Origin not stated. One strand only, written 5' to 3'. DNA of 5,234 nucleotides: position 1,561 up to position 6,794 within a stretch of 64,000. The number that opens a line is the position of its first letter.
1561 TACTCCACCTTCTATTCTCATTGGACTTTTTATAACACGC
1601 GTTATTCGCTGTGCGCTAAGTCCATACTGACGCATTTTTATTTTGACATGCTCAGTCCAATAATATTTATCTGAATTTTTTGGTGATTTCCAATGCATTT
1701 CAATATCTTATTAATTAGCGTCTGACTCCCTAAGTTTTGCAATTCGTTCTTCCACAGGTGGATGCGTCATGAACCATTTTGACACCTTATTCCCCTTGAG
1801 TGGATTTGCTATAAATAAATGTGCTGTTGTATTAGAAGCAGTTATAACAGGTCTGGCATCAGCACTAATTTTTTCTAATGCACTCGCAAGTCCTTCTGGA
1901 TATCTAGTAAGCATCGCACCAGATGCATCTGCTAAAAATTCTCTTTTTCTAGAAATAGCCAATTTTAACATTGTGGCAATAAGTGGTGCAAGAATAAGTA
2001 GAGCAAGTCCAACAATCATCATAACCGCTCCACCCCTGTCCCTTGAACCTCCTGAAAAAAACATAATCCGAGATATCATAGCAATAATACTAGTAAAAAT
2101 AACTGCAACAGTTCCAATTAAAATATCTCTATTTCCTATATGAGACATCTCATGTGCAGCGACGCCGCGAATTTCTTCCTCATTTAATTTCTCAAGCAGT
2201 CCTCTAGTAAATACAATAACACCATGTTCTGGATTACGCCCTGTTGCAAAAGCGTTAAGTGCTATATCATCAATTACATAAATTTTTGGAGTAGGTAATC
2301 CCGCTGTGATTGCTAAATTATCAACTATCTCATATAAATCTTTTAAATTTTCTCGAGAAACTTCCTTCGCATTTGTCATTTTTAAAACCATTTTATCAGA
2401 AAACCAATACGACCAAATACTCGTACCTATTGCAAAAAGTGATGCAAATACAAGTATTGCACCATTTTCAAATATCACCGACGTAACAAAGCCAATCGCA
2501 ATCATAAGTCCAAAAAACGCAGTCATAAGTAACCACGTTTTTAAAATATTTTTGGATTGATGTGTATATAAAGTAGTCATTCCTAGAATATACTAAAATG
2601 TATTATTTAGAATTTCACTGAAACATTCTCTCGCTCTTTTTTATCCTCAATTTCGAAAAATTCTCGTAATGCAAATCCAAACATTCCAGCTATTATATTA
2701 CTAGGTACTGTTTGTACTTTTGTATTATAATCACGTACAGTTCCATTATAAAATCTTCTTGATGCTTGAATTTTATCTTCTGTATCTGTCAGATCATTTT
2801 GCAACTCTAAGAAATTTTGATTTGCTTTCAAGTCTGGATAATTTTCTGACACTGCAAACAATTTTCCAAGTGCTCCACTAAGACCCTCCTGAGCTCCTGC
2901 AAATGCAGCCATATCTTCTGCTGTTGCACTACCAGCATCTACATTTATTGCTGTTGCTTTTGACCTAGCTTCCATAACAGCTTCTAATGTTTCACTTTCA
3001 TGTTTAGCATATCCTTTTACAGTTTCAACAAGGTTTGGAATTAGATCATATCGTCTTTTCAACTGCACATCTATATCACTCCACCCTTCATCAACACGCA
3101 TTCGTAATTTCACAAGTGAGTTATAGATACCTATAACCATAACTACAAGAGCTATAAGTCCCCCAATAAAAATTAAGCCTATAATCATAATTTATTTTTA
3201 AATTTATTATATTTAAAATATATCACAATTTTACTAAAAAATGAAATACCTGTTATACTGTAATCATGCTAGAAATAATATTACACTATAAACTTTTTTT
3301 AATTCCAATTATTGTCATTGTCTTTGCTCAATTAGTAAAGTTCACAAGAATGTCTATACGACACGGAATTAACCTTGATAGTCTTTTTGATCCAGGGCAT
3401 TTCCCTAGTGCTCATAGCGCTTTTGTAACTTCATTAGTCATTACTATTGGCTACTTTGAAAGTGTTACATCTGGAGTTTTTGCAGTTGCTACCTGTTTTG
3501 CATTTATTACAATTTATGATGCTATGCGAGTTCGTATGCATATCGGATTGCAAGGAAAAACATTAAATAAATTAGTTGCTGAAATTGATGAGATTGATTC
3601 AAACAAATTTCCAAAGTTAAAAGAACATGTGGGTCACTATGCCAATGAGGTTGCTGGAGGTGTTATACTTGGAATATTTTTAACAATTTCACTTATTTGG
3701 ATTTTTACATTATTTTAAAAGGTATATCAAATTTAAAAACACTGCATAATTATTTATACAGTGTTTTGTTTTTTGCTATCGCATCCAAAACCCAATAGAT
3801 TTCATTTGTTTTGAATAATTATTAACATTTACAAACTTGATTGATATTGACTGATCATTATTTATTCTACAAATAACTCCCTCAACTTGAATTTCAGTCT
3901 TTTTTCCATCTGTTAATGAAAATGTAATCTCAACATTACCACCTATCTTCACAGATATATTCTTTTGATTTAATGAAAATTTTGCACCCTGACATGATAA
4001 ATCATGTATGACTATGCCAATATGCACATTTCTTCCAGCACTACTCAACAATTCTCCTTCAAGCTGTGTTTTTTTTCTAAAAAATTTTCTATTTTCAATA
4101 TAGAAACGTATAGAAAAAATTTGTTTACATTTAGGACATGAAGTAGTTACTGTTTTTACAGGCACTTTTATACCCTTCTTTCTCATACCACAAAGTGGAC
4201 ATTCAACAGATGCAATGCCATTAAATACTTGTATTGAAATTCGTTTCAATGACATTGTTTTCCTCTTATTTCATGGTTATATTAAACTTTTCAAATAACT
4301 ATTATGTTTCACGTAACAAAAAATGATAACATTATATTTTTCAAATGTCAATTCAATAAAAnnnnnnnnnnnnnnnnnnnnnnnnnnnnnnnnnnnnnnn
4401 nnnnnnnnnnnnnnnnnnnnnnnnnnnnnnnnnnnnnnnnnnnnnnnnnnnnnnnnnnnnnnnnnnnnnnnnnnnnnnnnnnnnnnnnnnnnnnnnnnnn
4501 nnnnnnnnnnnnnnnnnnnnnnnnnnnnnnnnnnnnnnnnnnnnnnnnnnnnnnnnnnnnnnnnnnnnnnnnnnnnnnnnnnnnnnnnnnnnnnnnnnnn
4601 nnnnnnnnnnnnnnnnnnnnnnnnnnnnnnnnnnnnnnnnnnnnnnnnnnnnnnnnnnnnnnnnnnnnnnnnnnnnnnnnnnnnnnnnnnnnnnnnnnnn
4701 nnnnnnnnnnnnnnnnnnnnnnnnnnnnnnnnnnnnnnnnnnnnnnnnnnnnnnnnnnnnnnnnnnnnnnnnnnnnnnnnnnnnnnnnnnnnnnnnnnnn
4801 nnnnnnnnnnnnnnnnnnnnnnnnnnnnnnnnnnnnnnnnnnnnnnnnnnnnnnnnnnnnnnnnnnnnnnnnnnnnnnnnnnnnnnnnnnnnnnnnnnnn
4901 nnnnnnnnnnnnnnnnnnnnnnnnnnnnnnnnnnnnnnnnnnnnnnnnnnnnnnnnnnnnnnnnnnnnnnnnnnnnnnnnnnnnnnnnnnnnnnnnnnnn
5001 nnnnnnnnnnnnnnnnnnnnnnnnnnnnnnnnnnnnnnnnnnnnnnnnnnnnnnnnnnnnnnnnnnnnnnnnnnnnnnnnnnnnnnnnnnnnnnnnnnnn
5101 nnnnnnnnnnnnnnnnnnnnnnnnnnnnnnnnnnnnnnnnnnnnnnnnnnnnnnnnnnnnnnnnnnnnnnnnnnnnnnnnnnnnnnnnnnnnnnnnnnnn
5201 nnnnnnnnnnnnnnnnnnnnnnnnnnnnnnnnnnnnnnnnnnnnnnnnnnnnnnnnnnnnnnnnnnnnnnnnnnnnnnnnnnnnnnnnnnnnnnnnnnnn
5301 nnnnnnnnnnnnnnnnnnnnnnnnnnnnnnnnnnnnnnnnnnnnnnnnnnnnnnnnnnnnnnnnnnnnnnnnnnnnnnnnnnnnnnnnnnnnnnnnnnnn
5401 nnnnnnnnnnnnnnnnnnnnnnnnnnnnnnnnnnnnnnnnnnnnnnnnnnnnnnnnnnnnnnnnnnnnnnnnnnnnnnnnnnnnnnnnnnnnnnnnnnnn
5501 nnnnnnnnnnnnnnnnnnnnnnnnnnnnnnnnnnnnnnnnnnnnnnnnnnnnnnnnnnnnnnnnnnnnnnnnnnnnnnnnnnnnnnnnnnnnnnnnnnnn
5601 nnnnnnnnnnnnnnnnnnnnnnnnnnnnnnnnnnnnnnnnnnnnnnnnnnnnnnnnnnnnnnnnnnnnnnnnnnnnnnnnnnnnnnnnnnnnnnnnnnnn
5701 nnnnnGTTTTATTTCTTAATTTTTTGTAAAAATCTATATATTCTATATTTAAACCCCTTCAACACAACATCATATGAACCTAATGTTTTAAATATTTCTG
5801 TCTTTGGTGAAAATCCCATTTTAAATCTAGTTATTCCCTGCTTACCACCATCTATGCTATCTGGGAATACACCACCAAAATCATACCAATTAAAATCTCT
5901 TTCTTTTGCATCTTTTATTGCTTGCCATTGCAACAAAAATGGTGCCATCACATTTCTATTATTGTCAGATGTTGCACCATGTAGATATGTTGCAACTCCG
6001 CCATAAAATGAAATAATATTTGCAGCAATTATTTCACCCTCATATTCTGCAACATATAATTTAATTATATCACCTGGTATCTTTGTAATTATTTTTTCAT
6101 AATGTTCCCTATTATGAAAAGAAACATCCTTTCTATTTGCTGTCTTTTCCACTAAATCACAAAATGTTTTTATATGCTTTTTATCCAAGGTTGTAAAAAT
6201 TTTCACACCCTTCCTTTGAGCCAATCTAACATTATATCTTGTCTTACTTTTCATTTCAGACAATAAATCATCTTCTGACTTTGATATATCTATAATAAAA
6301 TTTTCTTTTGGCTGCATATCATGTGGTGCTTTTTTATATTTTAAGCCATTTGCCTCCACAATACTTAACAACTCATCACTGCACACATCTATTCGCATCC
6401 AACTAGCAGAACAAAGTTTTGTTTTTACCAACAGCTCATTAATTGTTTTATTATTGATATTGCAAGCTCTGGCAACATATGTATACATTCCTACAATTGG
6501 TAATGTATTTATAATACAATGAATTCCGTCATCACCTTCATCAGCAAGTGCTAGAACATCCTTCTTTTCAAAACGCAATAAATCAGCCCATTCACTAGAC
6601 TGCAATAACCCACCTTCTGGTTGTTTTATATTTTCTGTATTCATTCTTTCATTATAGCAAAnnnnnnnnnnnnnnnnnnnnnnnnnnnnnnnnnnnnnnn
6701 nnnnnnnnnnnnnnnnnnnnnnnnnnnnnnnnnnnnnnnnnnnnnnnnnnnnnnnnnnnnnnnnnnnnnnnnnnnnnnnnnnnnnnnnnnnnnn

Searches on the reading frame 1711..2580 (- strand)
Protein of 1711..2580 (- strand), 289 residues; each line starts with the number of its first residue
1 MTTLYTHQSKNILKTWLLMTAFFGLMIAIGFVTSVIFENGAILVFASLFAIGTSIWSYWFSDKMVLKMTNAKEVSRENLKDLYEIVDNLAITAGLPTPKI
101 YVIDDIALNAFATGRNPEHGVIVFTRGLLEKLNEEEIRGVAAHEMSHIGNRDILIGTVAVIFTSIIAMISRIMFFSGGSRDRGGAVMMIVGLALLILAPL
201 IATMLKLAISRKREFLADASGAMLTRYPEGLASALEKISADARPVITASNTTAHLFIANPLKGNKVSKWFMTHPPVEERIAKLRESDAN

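Call 60: search_protein_families(library=pfam, proteins=[window:1711-2580:-], max_evalue=0.00001)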
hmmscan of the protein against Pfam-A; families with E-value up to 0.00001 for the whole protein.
window:1711-2580:- (289 aa): 1 family
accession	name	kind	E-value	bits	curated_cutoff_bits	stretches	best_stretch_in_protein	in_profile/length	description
PF01435.24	Peptidase_M48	-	7.1e-34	117.7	20.3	1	80-285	5-184/186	Peptidase family M48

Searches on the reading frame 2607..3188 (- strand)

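Call 77: search_protein_families(library=pfam, proteins=[window:2607-3188:-], max_evalue=0.00001)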
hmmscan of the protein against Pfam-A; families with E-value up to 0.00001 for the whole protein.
window:2607-3188:- (193 aa): 1 family
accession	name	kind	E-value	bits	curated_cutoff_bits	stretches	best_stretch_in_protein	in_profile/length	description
PF04011.17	LemA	-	6.5e-64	214.7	26.2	1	36-193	2-149/149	LemA family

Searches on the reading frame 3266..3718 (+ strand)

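Call 77: search_protein_families(library=pfam, proteins=[window:3266-3718:+], max_evalue=0.00001)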
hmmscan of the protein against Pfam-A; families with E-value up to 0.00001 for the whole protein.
window:3266-3718:+ (150 aa): 1 family
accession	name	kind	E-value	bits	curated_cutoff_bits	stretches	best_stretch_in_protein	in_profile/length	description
PF02681.20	DUF212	-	4.3e-33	114.6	26.5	1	8-138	3-125/126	Divergent PAP2 family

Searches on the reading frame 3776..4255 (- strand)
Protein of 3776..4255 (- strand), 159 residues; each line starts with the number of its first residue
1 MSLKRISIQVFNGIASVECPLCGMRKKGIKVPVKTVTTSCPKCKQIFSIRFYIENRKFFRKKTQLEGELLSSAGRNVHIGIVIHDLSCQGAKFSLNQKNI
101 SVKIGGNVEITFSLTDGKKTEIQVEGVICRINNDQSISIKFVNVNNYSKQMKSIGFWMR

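Call 77: search_protein_families(library=pfam, proteins=[window:3776-4255:-], max_evalue=0.00001)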
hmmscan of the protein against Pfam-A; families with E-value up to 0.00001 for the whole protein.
window:3776-4255:- (159 aa): 1 family
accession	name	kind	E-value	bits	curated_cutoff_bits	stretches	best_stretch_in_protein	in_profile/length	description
PF07238.19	PilZ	-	1.2e-10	42.1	22.5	1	54-149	1-93/102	PilZ domain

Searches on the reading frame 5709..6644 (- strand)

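Call 8: search_protein_families(library=pfam, proteins=[window:5709-6644:-], max_evalue=0.001)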
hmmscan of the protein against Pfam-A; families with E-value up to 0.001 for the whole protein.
window:5709-6644:- (311 aa): 3 families
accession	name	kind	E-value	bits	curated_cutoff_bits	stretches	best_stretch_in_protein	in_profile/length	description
PF02388.22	FemAB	-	3.6e-36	125.3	24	2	200-308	301-406/406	FemAB family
PF13480.13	Acetyltransf_6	-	7.8e-15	55.7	22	1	133-266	1-137/143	Acetyltransferase (GNAT) domain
PF04339.18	FemAB_like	-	0.00044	19.9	27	0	122-252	170-307/369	Peptidogalycan biosysnthesis/recognition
